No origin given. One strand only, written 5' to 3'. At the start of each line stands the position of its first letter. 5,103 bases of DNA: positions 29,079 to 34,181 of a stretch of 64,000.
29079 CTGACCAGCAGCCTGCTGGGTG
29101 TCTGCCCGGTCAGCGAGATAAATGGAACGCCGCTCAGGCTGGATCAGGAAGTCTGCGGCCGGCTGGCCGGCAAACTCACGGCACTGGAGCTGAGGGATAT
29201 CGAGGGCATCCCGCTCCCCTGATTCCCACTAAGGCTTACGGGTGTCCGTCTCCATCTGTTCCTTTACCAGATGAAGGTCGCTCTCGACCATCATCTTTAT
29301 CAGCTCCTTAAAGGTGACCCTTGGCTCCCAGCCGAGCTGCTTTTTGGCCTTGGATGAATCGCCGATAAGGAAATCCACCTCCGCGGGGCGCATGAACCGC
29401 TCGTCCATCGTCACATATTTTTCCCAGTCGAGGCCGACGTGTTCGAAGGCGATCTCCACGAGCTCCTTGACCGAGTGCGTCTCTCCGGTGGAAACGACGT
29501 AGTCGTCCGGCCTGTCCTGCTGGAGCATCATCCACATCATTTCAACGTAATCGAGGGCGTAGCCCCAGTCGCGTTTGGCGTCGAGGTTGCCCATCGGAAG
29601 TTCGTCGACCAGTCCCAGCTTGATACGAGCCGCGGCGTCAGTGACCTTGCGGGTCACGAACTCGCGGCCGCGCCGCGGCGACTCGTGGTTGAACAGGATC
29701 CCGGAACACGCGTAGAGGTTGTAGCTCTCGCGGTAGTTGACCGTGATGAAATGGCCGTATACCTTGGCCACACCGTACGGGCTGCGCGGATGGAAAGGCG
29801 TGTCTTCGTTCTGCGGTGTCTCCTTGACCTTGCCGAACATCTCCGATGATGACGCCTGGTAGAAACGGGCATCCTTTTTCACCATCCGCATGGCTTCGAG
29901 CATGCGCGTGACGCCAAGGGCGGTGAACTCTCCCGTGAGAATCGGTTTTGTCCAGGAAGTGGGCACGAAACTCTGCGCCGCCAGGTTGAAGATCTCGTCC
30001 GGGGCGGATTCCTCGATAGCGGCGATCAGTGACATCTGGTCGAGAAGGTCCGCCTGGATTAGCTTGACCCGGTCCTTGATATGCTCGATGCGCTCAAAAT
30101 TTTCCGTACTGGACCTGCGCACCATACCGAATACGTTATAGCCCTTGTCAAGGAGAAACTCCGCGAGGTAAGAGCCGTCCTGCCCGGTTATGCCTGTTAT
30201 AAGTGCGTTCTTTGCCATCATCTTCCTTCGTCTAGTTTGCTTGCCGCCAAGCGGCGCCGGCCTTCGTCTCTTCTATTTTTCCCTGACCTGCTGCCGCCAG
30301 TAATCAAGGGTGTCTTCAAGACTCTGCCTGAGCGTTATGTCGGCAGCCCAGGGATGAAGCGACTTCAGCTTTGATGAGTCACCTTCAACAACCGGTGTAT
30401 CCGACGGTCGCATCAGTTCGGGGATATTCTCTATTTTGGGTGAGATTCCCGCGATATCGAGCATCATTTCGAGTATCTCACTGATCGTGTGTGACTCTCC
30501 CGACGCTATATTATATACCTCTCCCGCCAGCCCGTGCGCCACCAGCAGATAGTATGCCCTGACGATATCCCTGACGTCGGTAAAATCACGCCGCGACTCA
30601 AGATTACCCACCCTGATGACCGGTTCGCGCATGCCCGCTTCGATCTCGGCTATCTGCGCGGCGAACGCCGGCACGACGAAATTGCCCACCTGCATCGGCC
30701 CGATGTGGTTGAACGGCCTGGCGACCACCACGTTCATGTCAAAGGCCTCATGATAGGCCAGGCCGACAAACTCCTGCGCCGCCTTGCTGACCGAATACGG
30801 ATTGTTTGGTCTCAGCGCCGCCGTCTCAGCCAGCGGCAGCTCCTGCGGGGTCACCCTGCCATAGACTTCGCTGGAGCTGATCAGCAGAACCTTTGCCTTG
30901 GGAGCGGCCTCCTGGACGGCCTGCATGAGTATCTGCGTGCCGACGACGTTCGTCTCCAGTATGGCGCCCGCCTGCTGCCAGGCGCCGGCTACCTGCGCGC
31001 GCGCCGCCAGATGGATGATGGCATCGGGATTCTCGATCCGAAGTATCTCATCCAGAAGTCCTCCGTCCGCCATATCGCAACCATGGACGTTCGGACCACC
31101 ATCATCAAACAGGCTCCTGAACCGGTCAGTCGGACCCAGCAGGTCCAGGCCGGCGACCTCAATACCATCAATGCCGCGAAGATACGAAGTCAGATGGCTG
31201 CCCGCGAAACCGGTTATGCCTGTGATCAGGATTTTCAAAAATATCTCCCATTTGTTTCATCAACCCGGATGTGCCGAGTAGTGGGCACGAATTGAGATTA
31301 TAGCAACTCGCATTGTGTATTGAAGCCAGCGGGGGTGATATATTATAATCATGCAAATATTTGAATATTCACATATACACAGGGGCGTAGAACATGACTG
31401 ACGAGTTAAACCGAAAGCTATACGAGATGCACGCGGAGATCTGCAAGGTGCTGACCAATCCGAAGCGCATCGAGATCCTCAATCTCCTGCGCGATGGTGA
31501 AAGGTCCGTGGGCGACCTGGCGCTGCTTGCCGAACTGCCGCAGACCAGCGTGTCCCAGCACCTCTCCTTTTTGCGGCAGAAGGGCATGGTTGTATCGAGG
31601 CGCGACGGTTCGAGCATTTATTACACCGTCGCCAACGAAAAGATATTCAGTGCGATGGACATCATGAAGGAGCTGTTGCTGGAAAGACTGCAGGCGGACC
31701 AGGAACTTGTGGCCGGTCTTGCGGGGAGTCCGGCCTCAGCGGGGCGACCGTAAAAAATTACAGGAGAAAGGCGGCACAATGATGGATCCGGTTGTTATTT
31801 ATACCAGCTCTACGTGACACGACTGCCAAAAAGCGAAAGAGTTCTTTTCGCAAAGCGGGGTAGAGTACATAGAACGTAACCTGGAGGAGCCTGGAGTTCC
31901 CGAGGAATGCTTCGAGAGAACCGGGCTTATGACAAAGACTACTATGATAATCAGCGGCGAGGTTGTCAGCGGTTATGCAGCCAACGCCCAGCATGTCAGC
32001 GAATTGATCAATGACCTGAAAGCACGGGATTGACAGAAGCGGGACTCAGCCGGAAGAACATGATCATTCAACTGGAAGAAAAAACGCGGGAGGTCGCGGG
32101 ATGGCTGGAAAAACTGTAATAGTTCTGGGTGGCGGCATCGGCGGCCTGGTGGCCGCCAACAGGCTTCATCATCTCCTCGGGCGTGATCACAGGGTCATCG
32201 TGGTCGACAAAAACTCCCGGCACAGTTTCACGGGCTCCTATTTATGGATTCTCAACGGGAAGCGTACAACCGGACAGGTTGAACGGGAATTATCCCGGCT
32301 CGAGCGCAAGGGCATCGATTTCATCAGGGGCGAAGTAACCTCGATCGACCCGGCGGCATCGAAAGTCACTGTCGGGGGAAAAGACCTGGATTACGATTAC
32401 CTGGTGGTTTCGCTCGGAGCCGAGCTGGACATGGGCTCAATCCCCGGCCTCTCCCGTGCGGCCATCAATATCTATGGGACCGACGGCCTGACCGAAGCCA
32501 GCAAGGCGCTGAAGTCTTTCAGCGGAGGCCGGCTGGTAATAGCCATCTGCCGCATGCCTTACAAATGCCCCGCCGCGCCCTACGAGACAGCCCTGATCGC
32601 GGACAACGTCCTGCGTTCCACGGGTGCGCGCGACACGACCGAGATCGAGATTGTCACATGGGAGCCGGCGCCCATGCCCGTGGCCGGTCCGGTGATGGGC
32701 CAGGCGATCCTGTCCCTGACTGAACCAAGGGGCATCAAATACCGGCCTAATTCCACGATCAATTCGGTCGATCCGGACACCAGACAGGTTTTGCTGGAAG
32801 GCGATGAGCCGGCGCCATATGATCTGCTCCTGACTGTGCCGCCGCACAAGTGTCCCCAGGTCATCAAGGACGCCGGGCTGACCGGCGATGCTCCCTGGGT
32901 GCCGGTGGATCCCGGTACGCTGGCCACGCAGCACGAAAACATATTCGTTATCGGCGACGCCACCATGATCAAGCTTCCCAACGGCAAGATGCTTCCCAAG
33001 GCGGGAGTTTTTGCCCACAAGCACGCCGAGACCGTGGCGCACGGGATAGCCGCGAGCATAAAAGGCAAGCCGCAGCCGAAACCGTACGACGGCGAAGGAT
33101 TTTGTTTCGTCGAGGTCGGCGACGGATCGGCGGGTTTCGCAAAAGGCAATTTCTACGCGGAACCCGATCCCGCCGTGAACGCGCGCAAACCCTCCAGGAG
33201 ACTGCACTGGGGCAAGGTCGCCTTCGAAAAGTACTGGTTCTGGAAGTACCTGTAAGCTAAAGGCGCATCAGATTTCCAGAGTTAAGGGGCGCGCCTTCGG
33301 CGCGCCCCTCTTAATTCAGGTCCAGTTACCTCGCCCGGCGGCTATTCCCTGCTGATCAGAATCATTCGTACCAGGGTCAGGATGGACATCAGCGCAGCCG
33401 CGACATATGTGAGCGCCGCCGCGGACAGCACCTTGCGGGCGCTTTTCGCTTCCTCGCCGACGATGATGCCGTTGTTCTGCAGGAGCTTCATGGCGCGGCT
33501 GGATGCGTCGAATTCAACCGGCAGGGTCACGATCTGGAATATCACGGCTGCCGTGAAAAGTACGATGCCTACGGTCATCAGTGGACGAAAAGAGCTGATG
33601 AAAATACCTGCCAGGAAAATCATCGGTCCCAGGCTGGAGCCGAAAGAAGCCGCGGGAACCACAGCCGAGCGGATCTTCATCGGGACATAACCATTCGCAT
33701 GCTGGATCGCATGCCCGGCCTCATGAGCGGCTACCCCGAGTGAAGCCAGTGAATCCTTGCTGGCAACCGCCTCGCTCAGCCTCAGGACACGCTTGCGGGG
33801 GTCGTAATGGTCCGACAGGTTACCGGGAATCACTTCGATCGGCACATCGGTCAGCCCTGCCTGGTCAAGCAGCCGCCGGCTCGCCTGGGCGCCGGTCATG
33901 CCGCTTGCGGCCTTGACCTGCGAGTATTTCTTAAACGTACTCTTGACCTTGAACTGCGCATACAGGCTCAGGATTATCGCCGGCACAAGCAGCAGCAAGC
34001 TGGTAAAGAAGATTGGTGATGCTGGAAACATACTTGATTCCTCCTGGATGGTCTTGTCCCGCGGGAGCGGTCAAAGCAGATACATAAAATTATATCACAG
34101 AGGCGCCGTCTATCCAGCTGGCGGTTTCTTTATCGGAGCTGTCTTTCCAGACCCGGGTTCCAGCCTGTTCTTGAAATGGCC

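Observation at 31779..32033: Glutaredoxin-like gene with an in-frame TGA replacing the first active-site cysteine: a candidate UxxC selenoprotein hidden from the ORF track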

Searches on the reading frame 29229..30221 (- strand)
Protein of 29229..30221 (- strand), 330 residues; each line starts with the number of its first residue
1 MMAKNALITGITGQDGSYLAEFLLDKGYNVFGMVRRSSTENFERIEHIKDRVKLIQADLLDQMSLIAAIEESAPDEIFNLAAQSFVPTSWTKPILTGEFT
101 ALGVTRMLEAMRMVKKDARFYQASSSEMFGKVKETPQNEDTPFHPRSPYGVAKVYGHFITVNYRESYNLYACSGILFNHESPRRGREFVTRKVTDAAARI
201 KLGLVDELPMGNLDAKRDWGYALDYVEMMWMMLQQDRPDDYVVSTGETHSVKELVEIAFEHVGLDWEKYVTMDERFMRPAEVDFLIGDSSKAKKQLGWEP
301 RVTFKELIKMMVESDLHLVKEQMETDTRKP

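Call 4: search_protein_families(library=pfam, proteins=[window:29229-30221:-], max_evalue=0.01)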
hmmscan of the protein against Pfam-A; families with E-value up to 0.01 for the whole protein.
window:29229-30221:- (330 aa): 5 families
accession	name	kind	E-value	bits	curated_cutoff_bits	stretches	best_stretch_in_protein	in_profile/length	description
PF16363.11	GDP_Man_Dehyd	-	5.3e-137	457.1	27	1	7-311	1-332/332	GDP-mannose 4,6 dehydratase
PF01370.27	Epimerase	-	4.4e-69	233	20.9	1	6-243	1-239/240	NAD dependent epimerase/dehydratase family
PF04321.23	RmlD_sub_bind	-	1.2e-08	34.8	27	1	6-205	3-176/287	RmlD substrate binding domain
PF05368.20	NmrA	-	4.7e-07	30.1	27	1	4-72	3-70/298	NmrA-like family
PF13460.12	NAD_binding_10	-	0.00024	21.5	27.2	1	10-72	1-61/184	NAD(P)H-binding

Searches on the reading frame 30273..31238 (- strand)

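Call 4: search_protein_families(library=pfam, proteins=[window:30273-31238:-], max_evalue=0.01)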
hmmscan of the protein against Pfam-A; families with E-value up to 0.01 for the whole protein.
window:30273-31238:- (321 aa): 6 families
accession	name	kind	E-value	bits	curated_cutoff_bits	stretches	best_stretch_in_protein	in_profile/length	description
PF16363.11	GDP_Man_Dehyd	-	5.9e-65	220.3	27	1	4-309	1-331/332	GDP-mannose 4,6 dehydratase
PF01370.27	Epimerase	-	3.8e-55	187.4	20.9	1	3-245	1-240/240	NAD dependent epimerase/dehydratase family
PF02719.21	Polysacc_synt_2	-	3.8e-10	39.9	20.2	1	55-272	62-256/293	Polysaccharide biosynthesis protein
PF04321.23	RmlD_sub_bind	-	1.1e-09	38.2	27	1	1-158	1-135/287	RmlD substrate binding domain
PF01073.25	3Beta_HSD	-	1.3e-08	34.7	22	1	4-156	1-154/280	3-beta hydroxysteroid dehydrogenase/isomerase family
PF07993.18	NAD_binding_4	-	1.2e-07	31.6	20.1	1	68-177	86-206/258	Male sterility protein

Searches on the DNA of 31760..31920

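Call 50: search_rna_families(source=window, start=31760, end=31920, threshold=evalue, max_evalue=10, show_alignments=3)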
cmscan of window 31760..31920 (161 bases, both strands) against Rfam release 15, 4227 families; matches with E-value up to 10: 0.
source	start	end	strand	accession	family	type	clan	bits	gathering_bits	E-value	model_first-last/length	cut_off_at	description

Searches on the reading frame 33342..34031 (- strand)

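Call 4: search_protein_families(library=pfam, proteins=[window:33342-34031:-], max_evalue=0.01)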
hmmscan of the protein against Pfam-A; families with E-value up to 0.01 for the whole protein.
window:33342-34031:- (229 aa): 1 family
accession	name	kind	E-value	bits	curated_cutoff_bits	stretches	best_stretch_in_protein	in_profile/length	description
PF04298.18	Zn_peptidase_2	-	1.6e-92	309.4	27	1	12-227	2-217/218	Putative neutral zinc metallopeptidase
